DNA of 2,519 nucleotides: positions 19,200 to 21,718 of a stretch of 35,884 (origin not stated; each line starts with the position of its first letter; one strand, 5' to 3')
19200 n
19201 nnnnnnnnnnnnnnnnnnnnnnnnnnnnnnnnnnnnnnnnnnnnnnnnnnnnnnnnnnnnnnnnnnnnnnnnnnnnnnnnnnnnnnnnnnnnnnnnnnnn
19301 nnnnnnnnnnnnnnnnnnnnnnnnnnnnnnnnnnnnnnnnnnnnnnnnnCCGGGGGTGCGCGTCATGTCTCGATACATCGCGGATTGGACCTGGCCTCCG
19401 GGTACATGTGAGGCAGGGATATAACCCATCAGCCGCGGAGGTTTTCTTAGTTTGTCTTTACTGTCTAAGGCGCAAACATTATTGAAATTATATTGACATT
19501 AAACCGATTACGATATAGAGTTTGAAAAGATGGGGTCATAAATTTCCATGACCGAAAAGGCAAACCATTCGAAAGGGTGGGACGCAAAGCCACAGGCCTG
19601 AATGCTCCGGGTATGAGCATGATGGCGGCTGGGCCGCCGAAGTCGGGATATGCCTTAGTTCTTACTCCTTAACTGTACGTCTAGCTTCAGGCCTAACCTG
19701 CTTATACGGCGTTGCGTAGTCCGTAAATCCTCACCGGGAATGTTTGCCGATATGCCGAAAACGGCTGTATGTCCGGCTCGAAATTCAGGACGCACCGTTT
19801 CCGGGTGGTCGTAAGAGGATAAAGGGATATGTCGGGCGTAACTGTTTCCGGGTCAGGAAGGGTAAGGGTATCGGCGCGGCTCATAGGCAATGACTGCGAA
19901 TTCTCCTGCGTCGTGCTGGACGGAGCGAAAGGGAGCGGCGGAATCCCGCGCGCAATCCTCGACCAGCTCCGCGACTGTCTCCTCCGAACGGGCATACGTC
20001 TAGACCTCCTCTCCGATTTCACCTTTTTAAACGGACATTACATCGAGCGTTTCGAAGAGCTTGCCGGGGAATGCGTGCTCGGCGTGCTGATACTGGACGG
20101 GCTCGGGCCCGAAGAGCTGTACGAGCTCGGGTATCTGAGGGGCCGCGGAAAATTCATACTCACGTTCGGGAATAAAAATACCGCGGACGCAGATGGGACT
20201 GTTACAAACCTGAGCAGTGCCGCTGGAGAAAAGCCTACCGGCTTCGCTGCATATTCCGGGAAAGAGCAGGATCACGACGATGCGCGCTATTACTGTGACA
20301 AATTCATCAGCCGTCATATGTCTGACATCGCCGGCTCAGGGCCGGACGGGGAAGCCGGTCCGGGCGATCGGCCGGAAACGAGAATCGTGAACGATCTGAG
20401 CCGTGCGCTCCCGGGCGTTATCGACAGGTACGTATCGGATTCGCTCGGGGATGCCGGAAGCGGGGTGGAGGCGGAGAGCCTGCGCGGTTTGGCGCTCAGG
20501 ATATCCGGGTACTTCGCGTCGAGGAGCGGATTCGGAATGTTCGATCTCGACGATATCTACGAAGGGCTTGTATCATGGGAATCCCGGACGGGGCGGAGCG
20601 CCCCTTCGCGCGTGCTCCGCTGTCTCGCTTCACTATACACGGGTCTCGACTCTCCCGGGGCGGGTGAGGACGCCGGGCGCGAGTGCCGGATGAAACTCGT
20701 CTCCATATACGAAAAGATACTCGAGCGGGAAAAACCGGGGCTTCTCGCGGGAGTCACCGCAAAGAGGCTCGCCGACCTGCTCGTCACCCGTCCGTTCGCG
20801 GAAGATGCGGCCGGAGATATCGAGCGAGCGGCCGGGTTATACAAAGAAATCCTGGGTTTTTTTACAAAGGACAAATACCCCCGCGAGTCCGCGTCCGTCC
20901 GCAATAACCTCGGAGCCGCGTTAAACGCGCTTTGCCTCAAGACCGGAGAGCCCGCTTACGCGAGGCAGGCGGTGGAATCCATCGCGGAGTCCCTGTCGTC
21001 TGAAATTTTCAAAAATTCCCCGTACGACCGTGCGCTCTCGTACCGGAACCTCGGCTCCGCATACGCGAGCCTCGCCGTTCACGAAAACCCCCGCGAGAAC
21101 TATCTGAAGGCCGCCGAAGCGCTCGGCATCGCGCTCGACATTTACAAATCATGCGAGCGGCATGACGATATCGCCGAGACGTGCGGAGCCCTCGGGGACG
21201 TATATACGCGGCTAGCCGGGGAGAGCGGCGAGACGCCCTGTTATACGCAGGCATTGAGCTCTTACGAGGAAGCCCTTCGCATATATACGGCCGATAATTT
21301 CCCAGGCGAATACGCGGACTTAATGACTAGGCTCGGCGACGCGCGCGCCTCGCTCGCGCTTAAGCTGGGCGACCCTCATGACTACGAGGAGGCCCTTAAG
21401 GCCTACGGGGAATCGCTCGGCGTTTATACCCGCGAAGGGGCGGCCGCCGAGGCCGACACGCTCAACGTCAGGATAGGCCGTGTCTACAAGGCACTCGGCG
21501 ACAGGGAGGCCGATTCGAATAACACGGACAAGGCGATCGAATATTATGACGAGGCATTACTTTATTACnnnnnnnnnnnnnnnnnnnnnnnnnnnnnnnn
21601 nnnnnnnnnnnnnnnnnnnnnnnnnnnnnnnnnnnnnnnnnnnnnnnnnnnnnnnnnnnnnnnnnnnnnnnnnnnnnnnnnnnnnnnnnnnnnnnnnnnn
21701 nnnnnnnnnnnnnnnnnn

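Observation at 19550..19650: Textbook-quality c-di-GMP-I riboswitch aptamer in a 480-nt intergenic region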

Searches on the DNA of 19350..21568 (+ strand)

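Call 4: search_rna_families(source=window, start=19350, end=19900, threshold=evalue, max_evalue=10, show_alignments=4)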
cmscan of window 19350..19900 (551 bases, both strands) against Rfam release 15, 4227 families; matches with E-value up to 10: 4.
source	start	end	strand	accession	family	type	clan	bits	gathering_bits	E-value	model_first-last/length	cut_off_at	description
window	19550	19642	+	RF03167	c-di-GMP-I-GGC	Cis-reg; riboswitch;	CL00126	66.1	59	1.8e-15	1-80/80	no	c-di-GMP-I-GGC riboswitch aptamer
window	19400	19540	+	RF01931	bxd_3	Gene; lncRNA;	-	19.4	70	5.2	1-137/137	no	Bithoraxoid conserved region 3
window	19357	19437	+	RF00285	snoZ6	Gene; snRNA; snoRNA; CD-box;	-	14.2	35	3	1-91/91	no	Z6 small nucleolar RNA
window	19383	19447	+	RF01813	rdlD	Gene; antitoxin;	-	13.8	50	6.9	1-66/66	no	rdlD antitoxin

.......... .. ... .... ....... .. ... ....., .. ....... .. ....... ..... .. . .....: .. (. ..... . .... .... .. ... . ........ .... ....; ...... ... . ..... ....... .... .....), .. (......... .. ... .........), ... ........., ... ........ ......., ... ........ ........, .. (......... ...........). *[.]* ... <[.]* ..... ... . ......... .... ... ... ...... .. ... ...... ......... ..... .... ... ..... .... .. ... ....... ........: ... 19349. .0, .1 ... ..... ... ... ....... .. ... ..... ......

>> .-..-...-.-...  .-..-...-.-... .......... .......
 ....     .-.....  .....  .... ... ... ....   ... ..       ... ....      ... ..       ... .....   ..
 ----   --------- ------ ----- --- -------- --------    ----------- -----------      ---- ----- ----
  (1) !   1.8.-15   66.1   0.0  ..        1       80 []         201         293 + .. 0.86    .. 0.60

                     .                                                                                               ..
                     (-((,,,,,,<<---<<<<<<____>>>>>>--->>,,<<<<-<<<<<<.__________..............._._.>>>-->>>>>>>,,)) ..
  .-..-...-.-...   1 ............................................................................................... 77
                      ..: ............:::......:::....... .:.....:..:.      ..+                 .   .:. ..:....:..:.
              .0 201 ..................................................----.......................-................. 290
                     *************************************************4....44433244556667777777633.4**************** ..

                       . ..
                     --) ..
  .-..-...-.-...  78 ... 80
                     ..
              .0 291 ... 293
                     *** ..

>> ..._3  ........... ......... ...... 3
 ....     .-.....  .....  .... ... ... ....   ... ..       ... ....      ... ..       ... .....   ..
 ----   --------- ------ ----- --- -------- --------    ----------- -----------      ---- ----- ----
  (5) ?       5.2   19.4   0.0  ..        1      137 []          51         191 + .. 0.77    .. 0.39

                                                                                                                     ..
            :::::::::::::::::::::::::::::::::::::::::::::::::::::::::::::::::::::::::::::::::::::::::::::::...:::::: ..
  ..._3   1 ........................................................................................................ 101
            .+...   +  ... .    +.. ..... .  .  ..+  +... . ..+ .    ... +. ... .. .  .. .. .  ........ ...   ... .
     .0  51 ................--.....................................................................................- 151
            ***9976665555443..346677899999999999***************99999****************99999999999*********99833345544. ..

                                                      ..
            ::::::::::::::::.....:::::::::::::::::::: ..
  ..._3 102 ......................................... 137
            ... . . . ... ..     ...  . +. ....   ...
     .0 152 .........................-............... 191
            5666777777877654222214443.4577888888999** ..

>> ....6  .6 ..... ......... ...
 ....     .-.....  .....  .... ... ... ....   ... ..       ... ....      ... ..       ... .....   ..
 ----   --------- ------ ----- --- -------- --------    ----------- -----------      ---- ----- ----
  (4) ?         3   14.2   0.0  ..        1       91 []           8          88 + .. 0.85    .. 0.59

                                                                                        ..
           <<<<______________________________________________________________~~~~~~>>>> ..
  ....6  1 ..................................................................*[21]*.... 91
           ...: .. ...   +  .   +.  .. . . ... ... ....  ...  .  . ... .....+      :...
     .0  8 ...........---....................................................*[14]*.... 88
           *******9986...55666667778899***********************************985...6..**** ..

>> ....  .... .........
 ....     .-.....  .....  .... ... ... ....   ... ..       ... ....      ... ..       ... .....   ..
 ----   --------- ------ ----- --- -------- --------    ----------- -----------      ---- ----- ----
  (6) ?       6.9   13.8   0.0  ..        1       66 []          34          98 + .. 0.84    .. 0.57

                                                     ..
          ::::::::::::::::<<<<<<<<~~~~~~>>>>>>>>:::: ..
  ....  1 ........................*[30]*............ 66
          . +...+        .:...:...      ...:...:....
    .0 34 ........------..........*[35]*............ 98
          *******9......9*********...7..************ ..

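Call 32: search_rna_families(sources=[L121, L122, L123, L124], threshold=gathering, show_alignments=4)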
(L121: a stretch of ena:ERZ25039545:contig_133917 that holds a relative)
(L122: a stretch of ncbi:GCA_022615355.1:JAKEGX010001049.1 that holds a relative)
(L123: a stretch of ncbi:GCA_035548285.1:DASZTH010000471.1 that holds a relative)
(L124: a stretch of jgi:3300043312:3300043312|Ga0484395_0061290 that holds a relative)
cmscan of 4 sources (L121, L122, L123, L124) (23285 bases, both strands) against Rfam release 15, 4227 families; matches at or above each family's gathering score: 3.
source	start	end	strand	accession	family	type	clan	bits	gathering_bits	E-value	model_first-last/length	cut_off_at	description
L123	227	319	+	RF03167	c-di-GMP-I-GGC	Cis-reg; riboswitch;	CL00126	69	59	1.1e-14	1-80/80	no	c-di-GMP-I-GGC riboswitch aptamer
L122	2193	2285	+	RF03167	c-di-GMP-I-GGC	Cis-reg; riboswitch;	CL00126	66.6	59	5.4e-14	1-80/80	no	c-di-GMP-I-GGC riboswitch aptamer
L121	5721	5813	+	RF03167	c-di-GMP-I-GGC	Cis-reg; riboswitch;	CL00126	63.6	59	4e-13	1-80/80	no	c-di-GMP-I-GGC riboswitch aptamer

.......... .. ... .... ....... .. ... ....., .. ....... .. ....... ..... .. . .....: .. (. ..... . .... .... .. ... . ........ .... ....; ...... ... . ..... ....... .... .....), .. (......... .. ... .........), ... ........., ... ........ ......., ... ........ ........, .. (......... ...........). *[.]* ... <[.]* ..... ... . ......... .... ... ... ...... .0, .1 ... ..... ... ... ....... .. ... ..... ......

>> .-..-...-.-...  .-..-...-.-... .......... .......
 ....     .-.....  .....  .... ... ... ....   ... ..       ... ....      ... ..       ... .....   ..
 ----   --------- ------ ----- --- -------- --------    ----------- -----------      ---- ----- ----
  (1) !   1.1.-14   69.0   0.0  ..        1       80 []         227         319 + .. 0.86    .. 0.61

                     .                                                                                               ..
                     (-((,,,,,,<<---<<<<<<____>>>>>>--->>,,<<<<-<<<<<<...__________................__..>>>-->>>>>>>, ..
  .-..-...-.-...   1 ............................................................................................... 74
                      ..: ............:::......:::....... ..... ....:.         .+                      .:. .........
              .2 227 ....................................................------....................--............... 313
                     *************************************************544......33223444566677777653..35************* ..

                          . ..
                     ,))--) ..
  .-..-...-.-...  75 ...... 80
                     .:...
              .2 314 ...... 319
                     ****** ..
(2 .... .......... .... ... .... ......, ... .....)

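Call 79: search_rna_families(sources=[L131, L132, L125, L128, L129], threshold=gathering, show_alignments=1)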
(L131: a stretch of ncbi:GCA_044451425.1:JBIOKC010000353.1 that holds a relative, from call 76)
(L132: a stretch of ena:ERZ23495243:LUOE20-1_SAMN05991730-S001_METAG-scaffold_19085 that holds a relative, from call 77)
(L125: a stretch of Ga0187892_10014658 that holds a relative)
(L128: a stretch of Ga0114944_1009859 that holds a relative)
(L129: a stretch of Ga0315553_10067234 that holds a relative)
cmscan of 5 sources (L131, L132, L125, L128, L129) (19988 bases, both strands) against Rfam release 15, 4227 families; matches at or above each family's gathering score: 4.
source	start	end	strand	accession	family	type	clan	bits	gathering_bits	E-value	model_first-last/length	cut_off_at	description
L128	2573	2665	+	RF03167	c-di-GMP-I-GGC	Cis-reg; riboswitch;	CL00126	68.1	59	1.7e-14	1-80/80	no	c-di-GMP-I-GGC riboswitch aptamer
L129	726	818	-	RF03167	c-di-GMP-I-GGC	Cis-reg; riboswitch;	CL00126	67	59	3.6e-14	1-80/80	no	c-di-GMP-I-GGC riboswitch aptamer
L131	115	207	+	RF03167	c-di-GMP-I-GGC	Cis-reg; riboswitch;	CL00126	66.6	59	4.8e-14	1-80/80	no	c-di-GMP-I-GGC riboswitch aptamer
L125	6016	6108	-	RF03167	c-di-GMP-I-GGC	Cis-reg; riboswitch;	CL00126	64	59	2.6e-13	1-80/80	no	c-di-GMP-I-GGC riboswitch aptamer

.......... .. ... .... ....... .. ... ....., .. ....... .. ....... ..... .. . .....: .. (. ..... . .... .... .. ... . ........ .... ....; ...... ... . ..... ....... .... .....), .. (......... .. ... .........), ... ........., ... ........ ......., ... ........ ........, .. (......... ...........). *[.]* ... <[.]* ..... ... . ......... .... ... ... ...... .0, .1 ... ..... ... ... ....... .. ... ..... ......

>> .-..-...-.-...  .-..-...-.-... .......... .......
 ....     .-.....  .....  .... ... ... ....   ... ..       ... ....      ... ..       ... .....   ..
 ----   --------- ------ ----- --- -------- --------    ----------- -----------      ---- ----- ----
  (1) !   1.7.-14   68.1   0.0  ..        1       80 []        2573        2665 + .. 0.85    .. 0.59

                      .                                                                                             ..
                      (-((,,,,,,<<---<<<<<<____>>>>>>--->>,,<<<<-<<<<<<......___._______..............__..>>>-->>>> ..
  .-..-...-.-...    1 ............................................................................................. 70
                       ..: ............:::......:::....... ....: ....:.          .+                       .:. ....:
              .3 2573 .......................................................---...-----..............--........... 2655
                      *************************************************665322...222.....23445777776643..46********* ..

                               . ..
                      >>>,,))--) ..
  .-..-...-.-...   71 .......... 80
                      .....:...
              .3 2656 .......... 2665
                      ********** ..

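Call 84: search_rna_families(source=window, start=19555, end=19637, threshold=evalue, max_evalue=1, show_alignments=2)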
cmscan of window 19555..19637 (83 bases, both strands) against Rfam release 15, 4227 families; matches with E-value up to 1: 1.
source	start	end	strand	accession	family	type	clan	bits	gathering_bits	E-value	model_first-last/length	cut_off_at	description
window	19555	19637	+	RF03167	c-di-GMP-I-GGC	Cis-reg; riboswitch;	CL00126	54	59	7.9e-13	6-75/80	no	c-di-GMP-I-GGC riboswitch aptamer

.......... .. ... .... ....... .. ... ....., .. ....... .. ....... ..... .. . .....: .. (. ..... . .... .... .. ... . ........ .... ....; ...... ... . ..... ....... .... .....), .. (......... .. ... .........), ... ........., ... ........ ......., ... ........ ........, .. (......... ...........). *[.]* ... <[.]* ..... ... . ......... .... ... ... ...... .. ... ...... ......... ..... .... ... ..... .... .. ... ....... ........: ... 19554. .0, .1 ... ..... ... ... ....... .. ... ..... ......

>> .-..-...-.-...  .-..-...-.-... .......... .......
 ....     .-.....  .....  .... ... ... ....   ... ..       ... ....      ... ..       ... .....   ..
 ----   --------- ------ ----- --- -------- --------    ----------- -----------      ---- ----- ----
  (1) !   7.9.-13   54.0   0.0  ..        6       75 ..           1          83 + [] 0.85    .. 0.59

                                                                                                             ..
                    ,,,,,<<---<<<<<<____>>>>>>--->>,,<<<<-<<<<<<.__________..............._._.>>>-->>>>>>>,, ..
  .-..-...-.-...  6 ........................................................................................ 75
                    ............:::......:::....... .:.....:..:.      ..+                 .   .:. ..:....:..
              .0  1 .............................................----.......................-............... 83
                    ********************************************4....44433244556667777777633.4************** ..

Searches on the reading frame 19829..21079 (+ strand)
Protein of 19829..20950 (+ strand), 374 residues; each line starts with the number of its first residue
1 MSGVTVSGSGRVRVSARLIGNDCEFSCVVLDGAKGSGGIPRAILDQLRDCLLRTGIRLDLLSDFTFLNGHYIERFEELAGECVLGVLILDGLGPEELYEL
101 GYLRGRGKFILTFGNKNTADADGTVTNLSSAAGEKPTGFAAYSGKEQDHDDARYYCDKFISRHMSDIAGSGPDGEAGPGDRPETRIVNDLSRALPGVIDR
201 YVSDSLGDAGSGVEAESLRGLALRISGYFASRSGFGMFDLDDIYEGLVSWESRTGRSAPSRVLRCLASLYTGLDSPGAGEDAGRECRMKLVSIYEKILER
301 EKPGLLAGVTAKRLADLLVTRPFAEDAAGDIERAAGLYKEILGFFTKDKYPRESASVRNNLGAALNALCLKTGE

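Call 47: search_protein_families(library=pfam, proteins=[window:19829-20950:+], max_evalue=5)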
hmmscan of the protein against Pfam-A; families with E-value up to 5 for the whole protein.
seq(374 aa): 0 families

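Call 61: predict_structure(alignment_id=A4)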
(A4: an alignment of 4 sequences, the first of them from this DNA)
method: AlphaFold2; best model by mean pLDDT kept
length: 417 residues; sequences in the alignment: 4
mean_pLDDT: 56.5   pTM: 0.56
mean pLDDT of the five models: 56.5, 56.4, 55.8, 54.5, 53.4
residues with pLDDT >= 90: 43; 70-90: 106; 50-70: 73; < 50: 195
segments of 3 or more residues with pLDDT < 50: 1-39, 53-188, 193-197, 227-234
pLDDT, mean of each block of 10 residues (from residue 1): 24 21 36 39 53 45 32 32 37 37 37 33 22 23 27 29 33 34 45 49 53 68 53 61 86 81 70 60 81 86 66 84 65 92 79 83 92 92 89 71 90 92
secondary structure, 60 per line:
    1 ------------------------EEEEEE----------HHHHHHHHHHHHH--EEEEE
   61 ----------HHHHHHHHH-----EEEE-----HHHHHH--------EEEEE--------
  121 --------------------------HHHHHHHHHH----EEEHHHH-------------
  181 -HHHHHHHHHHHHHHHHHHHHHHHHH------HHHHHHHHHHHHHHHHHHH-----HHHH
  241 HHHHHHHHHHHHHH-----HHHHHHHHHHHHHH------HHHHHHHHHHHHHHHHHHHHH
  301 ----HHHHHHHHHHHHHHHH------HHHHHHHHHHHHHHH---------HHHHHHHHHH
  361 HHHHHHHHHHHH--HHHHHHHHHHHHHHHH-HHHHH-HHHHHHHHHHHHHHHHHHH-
elements in order: E25-30 H41-53 E56-60 H71-79 E85-88 H94-99 E108-112 H147-156 E161-163 H164-167 H182-206 H213-231 H237-254 H260-273 H280-300 H305-320 H327-341 H351-372 H375-390 H392-396 H398-416

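Call 75: find_homologous_proteins(query=A5, max_evalue=0.001)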
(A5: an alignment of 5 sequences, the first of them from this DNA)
Query A5 (5 sequences) (389 aa, profile of the alignment): 5 proteins with E <= 0.001 among 8000 candidates.
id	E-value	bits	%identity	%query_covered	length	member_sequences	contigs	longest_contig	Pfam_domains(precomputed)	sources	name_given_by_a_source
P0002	1.3e-217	740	80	100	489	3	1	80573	-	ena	-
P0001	3.0e-212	723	90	100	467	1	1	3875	-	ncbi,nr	ncbi:MAG: hypothetical protein L0213_13495, partial [Candidatus Dadabacteria bacterium]|nr:hypotheti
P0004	8.1e-199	678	51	99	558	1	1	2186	-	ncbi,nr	ncbi:MAG TPA: hypothetical protein VHC46_06795, partial [Thermodesulfobacteriota bacterium]|nr:hypot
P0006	3.4e-123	430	45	100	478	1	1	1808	-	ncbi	ncbi:MAG: hypothetical protein ACHQ6U_12760, partial [Thermodesulfobacteriota bacterium]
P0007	2.4e-15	74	34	15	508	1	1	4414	PF13424.13,PF13374.13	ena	-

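Call 76: find_encoding_contigs(protein=P0006, flank=3000, max_places=3)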
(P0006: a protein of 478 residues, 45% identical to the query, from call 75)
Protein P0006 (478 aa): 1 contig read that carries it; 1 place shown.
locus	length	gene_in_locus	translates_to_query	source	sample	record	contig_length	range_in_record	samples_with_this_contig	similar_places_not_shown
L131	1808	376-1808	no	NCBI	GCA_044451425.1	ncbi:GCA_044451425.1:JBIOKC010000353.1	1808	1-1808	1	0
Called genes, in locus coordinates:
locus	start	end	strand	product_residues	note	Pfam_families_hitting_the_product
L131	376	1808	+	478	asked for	?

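Call 77: find_encoding_contigs(protein=P0007, flank=3000, max_places=3)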
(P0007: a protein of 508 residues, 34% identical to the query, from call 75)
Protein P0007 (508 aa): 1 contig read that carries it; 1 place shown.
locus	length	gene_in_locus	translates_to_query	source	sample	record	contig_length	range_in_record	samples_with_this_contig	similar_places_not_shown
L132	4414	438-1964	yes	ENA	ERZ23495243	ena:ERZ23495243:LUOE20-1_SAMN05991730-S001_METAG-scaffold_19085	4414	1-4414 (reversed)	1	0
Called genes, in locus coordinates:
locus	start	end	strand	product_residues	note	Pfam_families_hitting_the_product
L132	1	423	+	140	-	?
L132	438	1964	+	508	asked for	PF13424:TPR_12 (faint), PF13374:TPR_10 (faint)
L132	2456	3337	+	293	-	PF08450:SGL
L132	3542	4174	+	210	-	PF01965:DJ-1_PfpI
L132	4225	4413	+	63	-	?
